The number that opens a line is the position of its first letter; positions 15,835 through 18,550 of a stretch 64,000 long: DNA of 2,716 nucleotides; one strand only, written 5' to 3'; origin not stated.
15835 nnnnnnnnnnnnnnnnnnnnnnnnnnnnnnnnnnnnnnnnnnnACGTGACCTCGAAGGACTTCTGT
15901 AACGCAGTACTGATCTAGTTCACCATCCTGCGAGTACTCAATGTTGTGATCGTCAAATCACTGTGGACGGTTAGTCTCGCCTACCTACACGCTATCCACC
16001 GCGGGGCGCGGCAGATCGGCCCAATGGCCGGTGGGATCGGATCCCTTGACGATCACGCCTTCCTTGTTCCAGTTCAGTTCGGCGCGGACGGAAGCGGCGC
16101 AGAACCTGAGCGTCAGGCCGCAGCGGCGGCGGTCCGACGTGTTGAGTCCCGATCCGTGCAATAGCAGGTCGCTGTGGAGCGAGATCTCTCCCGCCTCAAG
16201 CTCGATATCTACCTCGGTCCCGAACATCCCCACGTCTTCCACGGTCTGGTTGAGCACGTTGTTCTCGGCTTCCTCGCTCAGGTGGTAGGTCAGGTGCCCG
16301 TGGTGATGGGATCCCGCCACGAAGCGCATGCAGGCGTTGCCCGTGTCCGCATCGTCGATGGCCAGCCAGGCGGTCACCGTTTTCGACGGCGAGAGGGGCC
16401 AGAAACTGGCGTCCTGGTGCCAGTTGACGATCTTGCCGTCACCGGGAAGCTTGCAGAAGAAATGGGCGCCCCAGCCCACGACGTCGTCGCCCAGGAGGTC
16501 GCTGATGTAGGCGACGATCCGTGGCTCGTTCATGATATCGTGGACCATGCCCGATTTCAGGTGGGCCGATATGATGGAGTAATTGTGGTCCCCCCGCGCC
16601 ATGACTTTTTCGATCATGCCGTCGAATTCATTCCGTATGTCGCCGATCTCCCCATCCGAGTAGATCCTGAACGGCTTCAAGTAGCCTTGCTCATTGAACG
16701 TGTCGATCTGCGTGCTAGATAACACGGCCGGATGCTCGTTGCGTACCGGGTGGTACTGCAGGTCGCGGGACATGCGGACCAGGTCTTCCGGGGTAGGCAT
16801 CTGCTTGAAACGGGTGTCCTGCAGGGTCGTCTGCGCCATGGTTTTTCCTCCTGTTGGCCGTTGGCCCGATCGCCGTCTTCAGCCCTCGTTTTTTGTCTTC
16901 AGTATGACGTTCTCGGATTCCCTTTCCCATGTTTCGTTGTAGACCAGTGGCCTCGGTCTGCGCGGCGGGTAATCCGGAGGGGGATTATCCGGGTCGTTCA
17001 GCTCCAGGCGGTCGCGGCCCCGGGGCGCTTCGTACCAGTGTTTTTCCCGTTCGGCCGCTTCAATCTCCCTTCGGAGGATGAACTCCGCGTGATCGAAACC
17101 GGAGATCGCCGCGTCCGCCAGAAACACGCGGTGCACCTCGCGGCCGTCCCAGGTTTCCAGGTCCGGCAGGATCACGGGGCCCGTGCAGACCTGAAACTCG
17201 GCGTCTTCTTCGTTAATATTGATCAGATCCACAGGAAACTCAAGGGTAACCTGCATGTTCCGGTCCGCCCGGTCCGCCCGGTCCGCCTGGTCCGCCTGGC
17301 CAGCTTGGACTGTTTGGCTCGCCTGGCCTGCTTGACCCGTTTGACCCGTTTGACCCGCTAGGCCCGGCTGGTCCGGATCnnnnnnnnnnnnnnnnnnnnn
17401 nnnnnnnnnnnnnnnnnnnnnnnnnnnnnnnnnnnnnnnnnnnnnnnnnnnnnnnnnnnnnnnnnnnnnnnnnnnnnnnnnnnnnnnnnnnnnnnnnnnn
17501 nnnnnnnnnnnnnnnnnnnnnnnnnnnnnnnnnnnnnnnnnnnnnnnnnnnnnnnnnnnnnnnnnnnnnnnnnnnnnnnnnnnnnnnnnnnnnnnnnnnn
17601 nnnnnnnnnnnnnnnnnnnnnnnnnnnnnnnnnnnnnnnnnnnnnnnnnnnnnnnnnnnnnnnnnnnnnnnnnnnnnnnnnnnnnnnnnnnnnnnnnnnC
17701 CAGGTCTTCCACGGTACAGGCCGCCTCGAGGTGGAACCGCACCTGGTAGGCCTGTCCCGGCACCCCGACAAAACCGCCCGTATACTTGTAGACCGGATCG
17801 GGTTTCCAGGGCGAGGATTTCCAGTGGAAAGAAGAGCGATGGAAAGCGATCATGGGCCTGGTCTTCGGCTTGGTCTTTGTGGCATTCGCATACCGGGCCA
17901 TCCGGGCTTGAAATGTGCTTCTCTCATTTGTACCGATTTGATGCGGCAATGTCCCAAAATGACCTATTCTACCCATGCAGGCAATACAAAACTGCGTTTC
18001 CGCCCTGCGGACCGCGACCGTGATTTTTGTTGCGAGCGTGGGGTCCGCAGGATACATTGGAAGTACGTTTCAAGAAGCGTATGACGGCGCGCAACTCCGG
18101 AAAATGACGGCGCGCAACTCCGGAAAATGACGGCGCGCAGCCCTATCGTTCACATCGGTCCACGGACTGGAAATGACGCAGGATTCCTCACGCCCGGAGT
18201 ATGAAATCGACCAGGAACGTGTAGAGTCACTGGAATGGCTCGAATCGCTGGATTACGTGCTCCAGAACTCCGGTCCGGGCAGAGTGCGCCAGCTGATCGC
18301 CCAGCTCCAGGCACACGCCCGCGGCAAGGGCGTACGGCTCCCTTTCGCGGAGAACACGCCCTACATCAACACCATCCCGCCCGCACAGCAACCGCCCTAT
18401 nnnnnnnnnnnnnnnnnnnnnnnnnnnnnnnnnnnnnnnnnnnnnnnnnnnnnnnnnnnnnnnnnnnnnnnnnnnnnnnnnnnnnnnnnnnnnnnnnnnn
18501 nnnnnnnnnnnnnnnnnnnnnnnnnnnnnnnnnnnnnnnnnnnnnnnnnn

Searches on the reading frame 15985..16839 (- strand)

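Call 6: search_protein_families(library=pfam, proteins=[window:15985-16839:-])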
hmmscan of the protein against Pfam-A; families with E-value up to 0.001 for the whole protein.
window:15985-16839:- (284 aa): 1 family
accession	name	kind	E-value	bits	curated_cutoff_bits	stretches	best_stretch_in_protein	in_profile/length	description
PF05721.19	PhyH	-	1.8e-25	90.9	22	1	48-239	1-211/213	Phytanoyl-CoA dioxygenase (PhyH)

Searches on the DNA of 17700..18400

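Call 5: search_rna_families(source=window, start=17700, end=18400, threshold=evalue, max_evalue=10)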
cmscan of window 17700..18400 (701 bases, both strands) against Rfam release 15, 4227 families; matches with E-value up to 10: 0.
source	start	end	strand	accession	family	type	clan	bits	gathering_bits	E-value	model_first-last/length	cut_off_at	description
